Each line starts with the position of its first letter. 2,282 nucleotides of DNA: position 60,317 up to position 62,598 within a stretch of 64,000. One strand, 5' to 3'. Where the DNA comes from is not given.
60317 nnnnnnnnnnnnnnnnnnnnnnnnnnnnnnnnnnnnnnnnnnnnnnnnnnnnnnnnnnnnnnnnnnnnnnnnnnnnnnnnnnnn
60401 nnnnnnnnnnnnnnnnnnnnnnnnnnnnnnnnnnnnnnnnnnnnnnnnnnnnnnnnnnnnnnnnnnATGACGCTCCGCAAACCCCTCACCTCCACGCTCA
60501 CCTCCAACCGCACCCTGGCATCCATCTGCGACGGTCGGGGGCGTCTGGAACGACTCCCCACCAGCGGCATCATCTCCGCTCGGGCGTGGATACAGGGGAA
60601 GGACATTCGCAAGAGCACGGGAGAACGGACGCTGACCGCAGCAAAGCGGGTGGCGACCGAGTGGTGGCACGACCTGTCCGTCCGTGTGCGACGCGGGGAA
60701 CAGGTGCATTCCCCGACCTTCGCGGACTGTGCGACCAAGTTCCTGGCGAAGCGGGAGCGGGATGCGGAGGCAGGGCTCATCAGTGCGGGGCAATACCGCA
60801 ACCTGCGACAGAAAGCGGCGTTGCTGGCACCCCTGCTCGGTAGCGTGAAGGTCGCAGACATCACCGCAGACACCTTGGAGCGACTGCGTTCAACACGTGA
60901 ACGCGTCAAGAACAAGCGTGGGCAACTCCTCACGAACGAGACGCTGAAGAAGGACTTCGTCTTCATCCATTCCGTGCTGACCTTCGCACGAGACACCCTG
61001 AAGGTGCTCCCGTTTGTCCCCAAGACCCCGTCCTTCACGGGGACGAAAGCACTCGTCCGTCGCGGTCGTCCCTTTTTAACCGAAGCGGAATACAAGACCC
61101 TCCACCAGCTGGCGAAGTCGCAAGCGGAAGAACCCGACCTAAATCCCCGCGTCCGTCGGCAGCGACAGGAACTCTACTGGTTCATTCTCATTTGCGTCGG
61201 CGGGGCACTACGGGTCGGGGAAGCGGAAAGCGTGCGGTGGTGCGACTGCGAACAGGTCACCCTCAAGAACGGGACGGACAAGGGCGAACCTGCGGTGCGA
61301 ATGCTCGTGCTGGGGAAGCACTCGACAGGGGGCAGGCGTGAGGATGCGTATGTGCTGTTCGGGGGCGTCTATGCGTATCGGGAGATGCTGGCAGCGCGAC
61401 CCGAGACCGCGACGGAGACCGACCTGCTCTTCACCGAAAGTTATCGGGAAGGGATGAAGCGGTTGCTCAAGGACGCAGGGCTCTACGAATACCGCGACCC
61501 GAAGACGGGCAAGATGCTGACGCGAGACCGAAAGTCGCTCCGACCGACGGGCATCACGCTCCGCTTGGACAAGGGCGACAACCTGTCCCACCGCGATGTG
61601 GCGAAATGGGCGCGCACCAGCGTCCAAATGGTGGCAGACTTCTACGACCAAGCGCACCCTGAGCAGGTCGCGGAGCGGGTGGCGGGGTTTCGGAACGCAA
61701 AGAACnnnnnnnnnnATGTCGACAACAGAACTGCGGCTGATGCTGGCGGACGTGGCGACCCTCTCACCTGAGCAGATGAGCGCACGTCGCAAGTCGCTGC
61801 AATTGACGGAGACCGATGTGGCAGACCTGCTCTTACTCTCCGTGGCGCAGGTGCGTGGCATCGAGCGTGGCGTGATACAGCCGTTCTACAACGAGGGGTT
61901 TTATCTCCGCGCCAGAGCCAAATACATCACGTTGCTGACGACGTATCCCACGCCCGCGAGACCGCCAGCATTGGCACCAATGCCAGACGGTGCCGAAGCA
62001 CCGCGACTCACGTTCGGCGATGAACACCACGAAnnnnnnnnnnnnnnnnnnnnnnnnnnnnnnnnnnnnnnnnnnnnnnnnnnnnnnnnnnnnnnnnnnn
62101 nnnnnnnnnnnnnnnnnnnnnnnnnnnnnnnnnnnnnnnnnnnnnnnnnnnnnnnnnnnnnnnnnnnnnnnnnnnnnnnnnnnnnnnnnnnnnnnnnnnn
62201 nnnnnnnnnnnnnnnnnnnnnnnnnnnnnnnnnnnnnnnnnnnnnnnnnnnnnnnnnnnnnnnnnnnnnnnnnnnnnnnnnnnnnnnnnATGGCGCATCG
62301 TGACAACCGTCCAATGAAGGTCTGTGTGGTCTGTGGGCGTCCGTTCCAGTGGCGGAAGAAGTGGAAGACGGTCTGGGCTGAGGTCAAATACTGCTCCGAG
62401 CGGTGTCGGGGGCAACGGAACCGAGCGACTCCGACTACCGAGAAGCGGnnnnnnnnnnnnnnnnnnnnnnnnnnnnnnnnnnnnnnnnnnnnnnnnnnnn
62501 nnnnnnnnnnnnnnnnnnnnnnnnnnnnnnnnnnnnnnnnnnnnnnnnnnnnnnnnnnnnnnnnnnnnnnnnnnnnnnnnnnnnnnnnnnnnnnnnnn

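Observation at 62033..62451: Triple-repeat Cys/His mini-protein plus DUF2256 zinc-ribbon, overlap-coupled behind integrase and HTH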

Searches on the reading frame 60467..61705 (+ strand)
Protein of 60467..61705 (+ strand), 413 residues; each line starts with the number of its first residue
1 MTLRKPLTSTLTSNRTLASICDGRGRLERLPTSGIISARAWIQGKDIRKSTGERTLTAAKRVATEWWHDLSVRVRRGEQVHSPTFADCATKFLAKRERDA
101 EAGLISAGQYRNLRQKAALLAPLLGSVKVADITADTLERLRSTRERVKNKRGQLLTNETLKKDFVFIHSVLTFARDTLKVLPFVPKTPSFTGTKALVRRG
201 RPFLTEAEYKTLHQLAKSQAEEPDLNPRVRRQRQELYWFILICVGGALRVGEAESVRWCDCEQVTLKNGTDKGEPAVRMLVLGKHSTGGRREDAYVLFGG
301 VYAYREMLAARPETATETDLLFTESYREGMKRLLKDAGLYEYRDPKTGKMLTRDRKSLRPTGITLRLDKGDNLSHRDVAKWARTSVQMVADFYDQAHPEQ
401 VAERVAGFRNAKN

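Call 6: search_protein_families(library=pfam, proteins=[window:60467-61705:+], max_evalue=1)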
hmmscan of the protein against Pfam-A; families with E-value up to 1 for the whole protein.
window:60467-61705:+ (413 aa): 1 family
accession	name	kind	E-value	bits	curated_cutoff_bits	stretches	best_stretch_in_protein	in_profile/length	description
PF21805.3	Imm5_like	-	0.11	12.8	25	0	372-400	5-33/129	Imm-5 like putative immunity protein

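Call 9: search_protein_families(library=ncbifam, proteins=[window:60467-61705:+], max_evalue=1)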
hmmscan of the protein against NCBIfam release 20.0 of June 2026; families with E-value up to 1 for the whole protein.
window:60467-61705:+ (413 aa): 0 families

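Call 10: search_protein_families(library=phrogs, proteins=[window:60467-61705:+], max_evalue=1)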
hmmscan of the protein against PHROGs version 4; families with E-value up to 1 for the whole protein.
window:60467-61705:+ (413 aa): 1 family
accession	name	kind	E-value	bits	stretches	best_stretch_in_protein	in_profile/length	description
phrog_1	-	integration and excision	5e-17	63.4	1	38-262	126-315/611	integrase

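Call 79: search_solved_structures(query=window:60467-61705:+, max_evalue=1)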
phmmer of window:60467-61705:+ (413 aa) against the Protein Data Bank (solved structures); distinct sequences matched with E-value up to 1: 0.

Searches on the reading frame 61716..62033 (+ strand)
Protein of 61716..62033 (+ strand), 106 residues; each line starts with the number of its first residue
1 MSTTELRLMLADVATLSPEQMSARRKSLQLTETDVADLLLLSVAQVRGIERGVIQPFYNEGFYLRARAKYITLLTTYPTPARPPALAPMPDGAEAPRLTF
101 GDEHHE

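Call 6: search_protein_families(library=pfam, proteins=[window:61716-62033:+], max_evalue=1)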
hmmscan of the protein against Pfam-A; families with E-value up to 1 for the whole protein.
window:61716-62033:+ (106 aa): 2 families
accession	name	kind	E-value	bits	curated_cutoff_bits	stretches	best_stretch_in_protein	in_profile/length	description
PF01381.28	HTH_3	-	0.0022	18.5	23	1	23-56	3-36/55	Helix-turn-helix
PF13413.12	HTH_25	-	0.02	15.1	24.6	1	21-61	2-42/62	Helix-turn-helix domain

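Call 9: search_protein_families(library=ncbifam, proteins=[window:61716-62033:+], max_evalue=1)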
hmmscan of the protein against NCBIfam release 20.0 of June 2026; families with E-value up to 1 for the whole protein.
window:61716-62033:+ (106 aa): 5 families
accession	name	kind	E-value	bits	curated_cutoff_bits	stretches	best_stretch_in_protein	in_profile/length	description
TIGR03070.1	couple_hipB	subfamily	0.0053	16.7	71.65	1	22-52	8-38/58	type II toxin-antitoxin system Y4mF family antitoxin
NF040522.1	VC1465_fam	subfamily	0.011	15.8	70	1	23-55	3-35/111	VC1465 family Xer recombination activation factor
NF041951.1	phage_RstR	subfamily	0.049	13.9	80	1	19-57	5-43/108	RstR family transcriptional repressor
NF007257.0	PRK09706.1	subfamily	0.091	12.6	101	1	19-60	8-49/135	transcriptional repressor DicA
TIGR03830.1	CxxCG_CxxCG_HTH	subfamily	0.19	11.6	61.8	1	14-56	63-105/127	type II TA system antitoxin MqsA family protein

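Call 10: search_protein_families(library=phrogs, proteins=[window:61716-62033:+], max_evalue=1)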
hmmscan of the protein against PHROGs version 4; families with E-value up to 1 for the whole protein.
window:61716-62033:+ (106 aa): 4 families
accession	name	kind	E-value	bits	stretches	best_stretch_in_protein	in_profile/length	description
phrog_7950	-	transcription regulation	0.018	16.1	1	16-47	7-38/68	transcriptional repressor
phrog_2104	-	unknown function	0.025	15.8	1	8-56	31-79/103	-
phrog_14076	-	transcription regulation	0.096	14.2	1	14-83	11-73/86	transcriptional regulator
phrog_37751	-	unknown function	0.37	11.3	1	6-41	140-177/205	-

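Call 80: search_solved_structures(query=window:61716-62033:+, max_evalue=1)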
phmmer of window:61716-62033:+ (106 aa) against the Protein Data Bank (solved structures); distinct sequences matched with E-value up to 1: 0.

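Call 97: predict_structure(alignment_id=A5)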
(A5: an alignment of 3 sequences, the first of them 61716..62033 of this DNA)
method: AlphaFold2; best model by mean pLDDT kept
length: 106 residues; sequences in the alignment: 3
mean_pLDDT: 63.4   pTM: 0.43
mean pLDDT of the five models: 63.4, 61.6, 59.9, 59.8, 56.0
residues with pLDDT >= 90: 0; 70-90: 41; 50-70: 44; < 50: 21
segments of 3 or more residues with pLDDT < 50: 79-86, 97-106
pLDDT, mean of each block of 10 residues (from residue 1): 63 69 79 76 64 61 77 64 47 49 38
secondary structure, 60 per line:
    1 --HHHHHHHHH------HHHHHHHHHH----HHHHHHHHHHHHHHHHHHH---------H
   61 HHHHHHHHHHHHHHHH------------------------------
elements in order: H3-11 H18-27 H32-50 H60-76

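Call 100: fold_search(model_id=the predicted structure, library=pdb)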
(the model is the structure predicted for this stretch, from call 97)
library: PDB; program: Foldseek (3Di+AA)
matches with E <= 10: 13; with E <= 0.001: 0
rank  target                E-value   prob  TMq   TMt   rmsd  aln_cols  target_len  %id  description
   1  3jui                  3.2e+00  0.11  0.28  0.19   6.4        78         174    9  Crystal Structure of the C-terminal Domain of Human Translation Initiation Factor eIF2B epsilon Subunit (released 2009-10-06)
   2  4nkn_B                4.8e+00  0.06  0.23  0.22  15.4        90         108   12  The Crystal Structure of the N-terminal domain of COMMD9 (released 2014-11-26)
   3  3j9w_AT               5.4e+00  0.09  0.24  0.29   7.8        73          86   12  Cryo-EM structure of the Bacillus subtilis MifM-stalled ribosome complex (released 2015-04-29)
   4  7tlf_B                6.8e+00  0.08  0.30  0.22   6.7        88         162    8  Structure of the photoacclimated Light Harvesting Complex PE545 from Proteomonas sulcata (released 2022-02-09)
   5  4r32_A                6.8e+00  0.05  0.24  0.20  16.5        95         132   16  Crystal Structure Analysis of Pyk2 and Paxillin LD motifs (released 2014-09-17)
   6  8v87_q                7.2e+00  0.08  0.22  0.08   9.5        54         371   11  60S ribosome biogenesis intermediate (Dbp10 post-catalytic structure - Overall map) (released 2024-05-01)
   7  4pu3_A                7.2e+00  0.04  0.21  0.07   8.8        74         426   16  Shewanella oneidensis MR-1 Toxin Antitoxin System HipA, HipB and its operator DNA complex (space group P212121) (released 2014-08-06)
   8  4pu5                  7.6e+00  0.07  0.29  0.08  11.7        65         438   18  Shewanella oneidensis Toxin Antitoxin System Toxin Protein HipA Bound with AMPPNP and Mg (released 2014-08-06)
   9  4fw1_A                8.1e+00  0.06  0.24  0.15  11.8        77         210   13  Crystal structure of two-domain RSV INTEGRASE covalently linked with DNA (released 2013-05-15)
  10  8ap7_O                8.5e+00  0.10  0.30  0.32   7.0        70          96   10  membrane region of the Trypanosoma brucei mitochondrial ATP synthase dimer (released 2022-10-26)
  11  4fw2_B                8.5e+00  0.07  0.24  0.15  10.3        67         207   12  Crystal structure of RSV three-domain integrase with disordered N-terminal domain (released 2013-05-15)
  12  8svk_D                8.5e+00  0.06  0.24  0.31   9.7        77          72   19  Crystal structure of Bax D71N core domain BH3-groove dimer (released 2023-12-27)
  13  9ijm_C                9.6e+00  0.03  0.21  0.12  22.8        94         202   12  Bacterial flagellar sodium-driven stator PomA5PomB2 with 100 mM NaCl and 0.1 mM phenamil (released 2025-01-01)

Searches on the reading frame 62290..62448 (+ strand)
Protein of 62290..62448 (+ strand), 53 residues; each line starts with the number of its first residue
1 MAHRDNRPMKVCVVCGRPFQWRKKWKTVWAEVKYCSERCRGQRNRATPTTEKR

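Call 6: search_protein_families(library=pfam, proteins=[window:62290-62448:+], max_evalue=1)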
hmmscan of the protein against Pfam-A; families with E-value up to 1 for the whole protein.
window:62290-62448:+ (53 aa): 4 families
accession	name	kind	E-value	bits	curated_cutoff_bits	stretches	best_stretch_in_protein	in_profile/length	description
PF10013.15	DUF2256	-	1.1e-19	70.8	25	1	4-41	2-39/40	Uncharacterized protein conserved in bacteria (DUF2256)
PF04438.22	zf-HIT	-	0.0087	16.2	24.7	1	8-20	1-13/30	HIT zinc finger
PF09889.16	DUF2116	-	0.059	13.8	26.8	1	10-44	4-29/59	Probable treble clef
PF04570.20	zf-FLZ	-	0.097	12.6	23.4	1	6-42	10-46/54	zinc-finger of the FCS-type, C2-C2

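Call 9: search_protein_families(library=ncbifam, proteins=[window:62290-62448:+], max_evalue=1)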
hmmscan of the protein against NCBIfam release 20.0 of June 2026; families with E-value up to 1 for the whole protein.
window:62290-62448:+ (53 aa): 2 families
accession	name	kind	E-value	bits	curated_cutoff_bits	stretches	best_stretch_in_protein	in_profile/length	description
NF002362.0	PRK01343.1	equivalog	0.0043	16.7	79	1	4-40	13-41/66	DNA gyrase inhibitor YacG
TIGR04104.1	cxxc_20_cxxc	subfamily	0.081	13.3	45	1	11-42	2-31/93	TIGR04104 family putative zinc finger protein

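Call 10: search_protein_families(library=phrogs, proteins=[window:62290-62448:+], max_evalue=1)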
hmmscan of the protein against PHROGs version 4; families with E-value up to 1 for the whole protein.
window:62290-62448:+ (53 aa): 9 families
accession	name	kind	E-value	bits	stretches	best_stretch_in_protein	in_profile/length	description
phrog_1271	-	DNA, RNA and nucleotide metabolism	1.5e-05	25.6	1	7-47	210-246/361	HNH endonuclease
phrog_6975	-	unknown function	0.00088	20.5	1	8-52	11-50/149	-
phrog_3794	-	unknown function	0.0018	18.8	1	7-46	6-40/50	-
phrog_2862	-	unknown function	0.008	17.4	1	10-46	3-33/118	-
phrog_15471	-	DNA, RNA and nucleotide metabolism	0.01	16.7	1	5-47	98-135/183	HNH endonuclease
phrog_16925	-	unknown function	0.017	16.3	1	11-46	7-38/151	-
phrog_9706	-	unknown function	0.019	16.4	1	9-46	8-48/56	-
phrog_32573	-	unknown function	0.026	15.8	1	9-46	75-109/118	-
phrog_14913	-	DNA, RNA and nucleotide metabolism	0.11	13.6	1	10-50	100-138/149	HNH endonuclease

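Call 81: search_solved_structures(query=window:62290-62448:+, max_evalue=1)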
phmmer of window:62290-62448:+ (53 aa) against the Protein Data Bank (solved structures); distinct sequences matched with E-value up to 1: 9.
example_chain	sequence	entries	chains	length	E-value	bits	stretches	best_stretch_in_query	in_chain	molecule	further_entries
2kmk_A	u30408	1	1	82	0.051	16.9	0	2-24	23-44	Zinc finger protein Gfi-1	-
2k5c_A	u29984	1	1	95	0.13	15.6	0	2-23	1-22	uncharacterized protein PF0385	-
5v3g_D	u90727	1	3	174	0.16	15.3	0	3-47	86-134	PR domain zinc finger protein 9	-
4v7p_BU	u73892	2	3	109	0.21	15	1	9-41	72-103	50S ribosomal protein L24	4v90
10px_1Y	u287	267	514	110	0.22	15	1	9-41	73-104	50S ribosomal protein L24 | 50S ribosomal protein L23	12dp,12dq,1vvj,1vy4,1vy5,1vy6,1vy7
4v9j_BY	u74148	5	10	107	0.24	14.8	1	9-41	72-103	50S ribosomal protein L24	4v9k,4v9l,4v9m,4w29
4zer_1Y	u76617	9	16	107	0.27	14.7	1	9-41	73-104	50S ribosomal protein L24 | Large ribosomal subunit protein uL24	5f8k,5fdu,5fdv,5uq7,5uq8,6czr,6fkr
4v87_AU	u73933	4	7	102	0.78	13.2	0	9-37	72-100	50S ribosomal protein L24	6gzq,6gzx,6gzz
2csh_A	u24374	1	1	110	0.93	13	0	7-32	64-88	Zinc finger protein 297B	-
